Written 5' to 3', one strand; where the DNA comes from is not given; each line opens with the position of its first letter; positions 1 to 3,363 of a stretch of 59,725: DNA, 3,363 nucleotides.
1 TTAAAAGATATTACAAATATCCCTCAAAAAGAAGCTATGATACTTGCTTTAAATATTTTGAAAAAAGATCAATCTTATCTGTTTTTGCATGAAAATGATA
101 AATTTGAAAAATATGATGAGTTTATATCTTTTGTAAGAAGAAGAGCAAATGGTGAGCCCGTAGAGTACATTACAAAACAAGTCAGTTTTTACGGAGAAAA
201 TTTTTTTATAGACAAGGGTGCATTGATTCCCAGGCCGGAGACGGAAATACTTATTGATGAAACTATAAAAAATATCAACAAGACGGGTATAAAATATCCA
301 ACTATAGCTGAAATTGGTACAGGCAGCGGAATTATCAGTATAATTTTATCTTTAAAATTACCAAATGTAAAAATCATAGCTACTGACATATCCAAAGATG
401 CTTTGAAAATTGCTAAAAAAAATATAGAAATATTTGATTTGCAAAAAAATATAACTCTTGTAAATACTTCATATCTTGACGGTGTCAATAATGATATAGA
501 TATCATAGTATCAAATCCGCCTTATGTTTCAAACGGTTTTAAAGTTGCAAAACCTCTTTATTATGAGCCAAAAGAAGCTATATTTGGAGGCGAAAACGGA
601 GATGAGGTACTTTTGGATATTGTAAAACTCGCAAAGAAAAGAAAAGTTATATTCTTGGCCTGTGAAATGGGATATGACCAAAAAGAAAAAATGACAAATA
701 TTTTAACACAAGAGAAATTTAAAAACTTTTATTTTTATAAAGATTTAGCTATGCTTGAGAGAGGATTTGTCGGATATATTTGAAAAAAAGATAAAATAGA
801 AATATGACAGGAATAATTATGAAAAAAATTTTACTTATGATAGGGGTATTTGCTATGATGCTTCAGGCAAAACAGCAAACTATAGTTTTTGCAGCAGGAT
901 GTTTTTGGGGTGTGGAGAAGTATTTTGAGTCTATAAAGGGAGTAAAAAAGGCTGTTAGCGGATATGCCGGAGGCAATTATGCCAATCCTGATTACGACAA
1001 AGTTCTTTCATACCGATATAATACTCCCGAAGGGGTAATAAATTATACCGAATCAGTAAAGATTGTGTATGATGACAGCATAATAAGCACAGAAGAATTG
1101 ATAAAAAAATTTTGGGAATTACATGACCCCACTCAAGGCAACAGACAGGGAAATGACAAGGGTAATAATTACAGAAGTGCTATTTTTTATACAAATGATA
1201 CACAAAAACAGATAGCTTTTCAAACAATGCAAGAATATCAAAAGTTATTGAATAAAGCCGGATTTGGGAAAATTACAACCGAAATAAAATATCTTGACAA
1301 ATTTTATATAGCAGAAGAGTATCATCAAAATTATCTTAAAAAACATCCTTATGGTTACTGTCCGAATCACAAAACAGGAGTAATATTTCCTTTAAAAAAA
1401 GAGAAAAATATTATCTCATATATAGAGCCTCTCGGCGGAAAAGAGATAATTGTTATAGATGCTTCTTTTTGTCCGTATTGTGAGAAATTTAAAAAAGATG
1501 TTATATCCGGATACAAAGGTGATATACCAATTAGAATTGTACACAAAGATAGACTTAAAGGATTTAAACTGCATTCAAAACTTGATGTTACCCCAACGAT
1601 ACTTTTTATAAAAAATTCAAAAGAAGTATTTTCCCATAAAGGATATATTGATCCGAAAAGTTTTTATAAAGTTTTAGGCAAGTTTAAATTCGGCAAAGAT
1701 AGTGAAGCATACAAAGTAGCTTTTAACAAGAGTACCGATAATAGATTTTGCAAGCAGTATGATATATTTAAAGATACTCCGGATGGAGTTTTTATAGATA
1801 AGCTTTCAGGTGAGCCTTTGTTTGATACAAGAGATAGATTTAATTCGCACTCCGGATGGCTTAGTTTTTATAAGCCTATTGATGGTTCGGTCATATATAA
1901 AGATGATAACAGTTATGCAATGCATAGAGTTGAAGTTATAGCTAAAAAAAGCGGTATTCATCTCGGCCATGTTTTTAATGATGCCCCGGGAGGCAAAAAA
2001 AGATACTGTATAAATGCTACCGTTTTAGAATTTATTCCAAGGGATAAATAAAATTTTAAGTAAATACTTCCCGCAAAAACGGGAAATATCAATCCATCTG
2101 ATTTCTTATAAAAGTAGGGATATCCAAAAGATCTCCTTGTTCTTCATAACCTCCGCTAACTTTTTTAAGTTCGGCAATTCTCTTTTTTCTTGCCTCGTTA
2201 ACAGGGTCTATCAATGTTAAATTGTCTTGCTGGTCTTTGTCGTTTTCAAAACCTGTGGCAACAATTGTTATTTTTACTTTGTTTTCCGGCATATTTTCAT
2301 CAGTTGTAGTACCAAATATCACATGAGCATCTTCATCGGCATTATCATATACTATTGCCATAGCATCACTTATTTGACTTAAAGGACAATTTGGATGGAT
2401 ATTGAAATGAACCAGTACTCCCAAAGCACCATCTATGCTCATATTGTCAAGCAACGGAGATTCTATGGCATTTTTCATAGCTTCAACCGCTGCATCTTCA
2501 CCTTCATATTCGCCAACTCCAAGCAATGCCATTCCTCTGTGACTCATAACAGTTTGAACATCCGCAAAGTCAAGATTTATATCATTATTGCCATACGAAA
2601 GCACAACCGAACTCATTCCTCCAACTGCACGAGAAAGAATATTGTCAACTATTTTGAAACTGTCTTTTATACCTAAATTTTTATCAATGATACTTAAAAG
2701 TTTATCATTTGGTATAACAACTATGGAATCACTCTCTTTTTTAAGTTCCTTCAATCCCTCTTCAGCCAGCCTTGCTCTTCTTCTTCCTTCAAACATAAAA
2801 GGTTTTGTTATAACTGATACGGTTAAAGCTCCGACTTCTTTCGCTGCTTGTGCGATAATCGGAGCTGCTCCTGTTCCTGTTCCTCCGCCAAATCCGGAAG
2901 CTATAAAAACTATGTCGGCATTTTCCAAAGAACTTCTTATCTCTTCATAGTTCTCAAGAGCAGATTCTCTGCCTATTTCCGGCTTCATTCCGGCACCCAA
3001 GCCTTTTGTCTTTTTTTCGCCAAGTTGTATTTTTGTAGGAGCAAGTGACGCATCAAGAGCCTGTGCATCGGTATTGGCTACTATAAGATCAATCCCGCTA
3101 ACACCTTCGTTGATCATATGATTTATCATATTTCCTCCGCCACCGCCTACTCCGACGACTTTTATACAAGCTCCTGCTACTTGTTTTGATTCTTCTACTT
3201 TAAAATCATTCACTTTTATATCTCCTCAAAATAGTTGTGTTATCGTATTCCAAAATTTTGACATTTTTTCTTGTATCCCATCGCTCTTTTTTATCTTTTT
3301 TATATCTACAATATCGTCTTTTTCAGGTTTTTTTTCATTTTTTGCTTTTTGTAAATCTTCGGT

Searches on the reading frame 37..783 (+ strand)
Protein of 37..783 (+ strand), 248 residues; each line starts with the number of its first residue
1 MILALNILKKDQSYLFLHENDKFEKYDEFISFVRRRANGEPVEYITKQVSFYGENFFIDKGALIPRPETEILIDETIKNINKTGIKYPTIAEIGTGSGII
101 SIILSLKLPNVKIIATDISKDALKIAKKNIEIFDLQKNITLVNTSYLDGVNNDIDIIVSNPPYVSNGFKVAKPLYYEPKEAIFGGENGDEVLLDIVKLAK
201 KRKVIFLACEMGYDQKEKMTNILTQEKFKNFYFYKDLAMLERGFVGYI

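Call 26: search_protein_families(library=pfam, proteins=[window:37-783:+], max_evalue=0.001)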
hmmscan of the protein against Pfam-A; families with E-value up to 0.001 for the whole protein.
window:37-783:+ (248 aa): 12 families
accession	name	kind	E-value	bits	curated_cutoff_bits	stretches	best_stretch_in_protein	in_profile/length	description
PF05175.20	MTS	-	8.9e-14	51.9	23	1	86-166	31-111/170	Methyltransferase small domain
PF06325.19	PrmA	-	7.8e-10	39.2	22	1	87-160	162-233/296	Ribosomal protein L11 methyltransferase (PrmA)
PF10294.15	Methyltransf_16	-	3e-07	30.8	21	1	76-141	36-102/174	Lysine methyltransferase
PF13847.12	Methyltransf_31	-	5e-07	30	27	1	90-212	7-113/145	Methyltransferase domain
PF17827.6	PrmC_N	-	5.9e-07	30.4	23.4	1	2-46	24-70/71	PrmC N-terminal domain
PF12847.13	Methyltransf_18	-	1.6e-06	28.7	27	1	86-158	14-87/151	Methyltransferase domain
PF13649.12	Methyltransf_25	-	3.2e-06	28.2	27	1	90-159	1-70/97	Methyltransferase domain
PF08242.18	Methyltransf_12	-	1.1e-05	26.5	30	1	92-160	2-72/98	Methyltransferase domain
PF01170.24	UPF0020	-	0.00016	21.8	22.3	1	110-163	76-131/197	RMKL-like, methyltransferase domain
PF02390.23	Methyltransf_4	-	0.00052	20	24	0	88-146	3-60/173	Putative methyltransferase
PF07669.17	Eco57I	-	0.00054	20.5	25.3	1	123-167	49-88/171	Eco57I restriction-modification methylase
PF09445.16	Methyltransf_15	-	0.00073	19.6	22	0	110-163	22-81/165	RNA cap guanine-N2 methyltransferase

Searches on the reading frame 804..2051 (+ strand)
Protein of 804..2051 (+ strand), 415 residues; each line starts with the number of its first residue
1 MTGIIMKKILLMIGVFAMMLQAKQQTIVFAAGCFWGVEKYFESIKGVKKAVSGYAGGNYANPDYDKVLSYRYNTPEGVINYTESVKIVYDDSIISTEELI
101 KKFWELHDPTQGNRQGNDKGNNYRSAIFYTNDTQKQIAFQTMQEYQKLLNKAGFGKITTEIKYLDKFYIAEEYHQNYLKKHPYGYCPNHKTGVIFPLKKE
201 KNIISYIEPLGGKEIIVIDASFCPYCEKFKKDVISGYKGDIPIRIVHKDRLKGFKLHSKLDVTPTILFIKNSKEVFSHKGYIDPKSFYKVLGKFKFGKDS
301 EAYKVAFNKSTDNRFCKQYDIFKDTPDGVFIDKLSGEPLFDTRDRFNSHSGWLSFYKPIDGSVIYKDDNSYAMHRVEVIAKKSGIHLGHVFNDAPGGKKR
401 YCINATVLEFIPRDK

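Call 26: search_protein_families(library=pfam, proteins=[window:804-2051:+], max_evalue=0.001)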
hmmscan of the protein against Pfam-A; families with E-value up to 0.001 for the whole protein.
window:804-2051:+ (415 aa): 3 families
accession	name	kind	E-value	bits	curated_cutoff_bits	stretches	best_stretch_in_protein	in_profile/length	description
PF01625.27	PMSR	-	2.8e-54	183.9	23.7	1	26-186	1-152/153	Peptide methionine sulfoxide reductase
PF01641.26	SelR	-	2.9e-31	108.3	24.9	1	300-412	3-116/116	SelR domain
PF13098.12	Thioredoxin_2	-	7.1e-07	30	27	1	215-291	9-104/104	Thioredoxin-like domain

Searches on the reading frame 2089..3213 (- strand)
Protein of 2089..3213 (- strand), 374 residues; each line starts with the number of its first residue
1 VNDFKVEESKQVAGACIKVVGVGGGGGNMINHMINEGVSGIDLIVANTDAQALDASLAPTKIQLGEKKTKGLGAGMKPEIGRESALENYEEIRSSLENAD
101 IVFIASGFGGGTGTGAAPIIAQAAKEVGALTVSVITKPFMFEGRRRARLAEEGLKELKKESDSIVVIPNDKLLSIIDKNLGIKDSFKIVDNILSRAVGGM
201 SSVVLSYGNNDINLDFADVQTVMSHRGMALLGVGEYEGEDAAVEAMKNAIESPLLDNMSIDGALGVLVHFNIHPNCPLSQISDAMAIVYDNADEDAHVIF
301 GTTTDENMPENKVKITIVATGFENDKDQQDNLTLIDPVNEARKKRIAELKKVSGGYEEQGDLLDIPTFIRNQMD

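Call 87: list_cluster_members(proteins=[window:2089-3213:-, window:37780-39204:+, window:45423-46313:-, window:15545-17248:+, window:31138-32250:+, window:49415-50806:-])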
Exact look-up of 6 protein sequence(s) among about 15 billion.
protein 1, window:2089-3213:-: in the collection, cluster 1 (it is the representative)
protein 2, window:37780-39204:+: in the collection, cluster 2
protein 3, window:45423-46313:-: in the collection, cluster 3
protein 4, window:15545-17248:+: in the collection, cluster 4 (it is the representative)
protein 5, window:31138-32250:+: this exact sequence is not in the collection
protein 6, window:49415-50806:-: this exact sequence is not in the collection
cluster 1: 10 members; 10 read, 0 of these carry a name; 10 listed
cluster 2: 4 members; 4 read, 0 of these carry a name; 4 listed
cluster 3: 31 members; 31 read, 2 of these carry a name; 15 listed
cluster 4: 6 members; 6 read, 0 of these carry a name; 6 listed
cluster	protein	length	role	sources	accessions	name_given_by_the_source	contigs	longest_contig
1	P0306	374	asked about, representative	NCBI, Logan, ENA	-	-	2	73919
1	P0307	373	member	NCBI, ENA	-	-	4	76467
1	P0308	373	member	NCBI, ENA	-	-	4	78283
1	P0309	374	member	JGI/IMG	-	-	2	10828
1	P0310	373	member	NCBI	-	-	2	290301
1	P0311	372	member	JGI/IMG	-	-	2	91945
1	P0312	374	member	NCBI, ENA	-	-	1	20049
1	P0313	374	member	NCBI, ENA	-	-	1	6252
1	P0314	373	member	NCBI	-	-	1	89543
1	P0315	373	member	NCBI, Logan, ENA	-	-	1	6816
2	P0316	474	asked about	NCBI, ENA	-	-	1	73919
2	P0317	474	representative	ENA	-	-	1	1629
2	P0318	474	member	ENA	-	-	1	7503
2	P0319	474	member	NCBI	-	-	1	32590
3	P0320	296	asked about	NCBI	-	-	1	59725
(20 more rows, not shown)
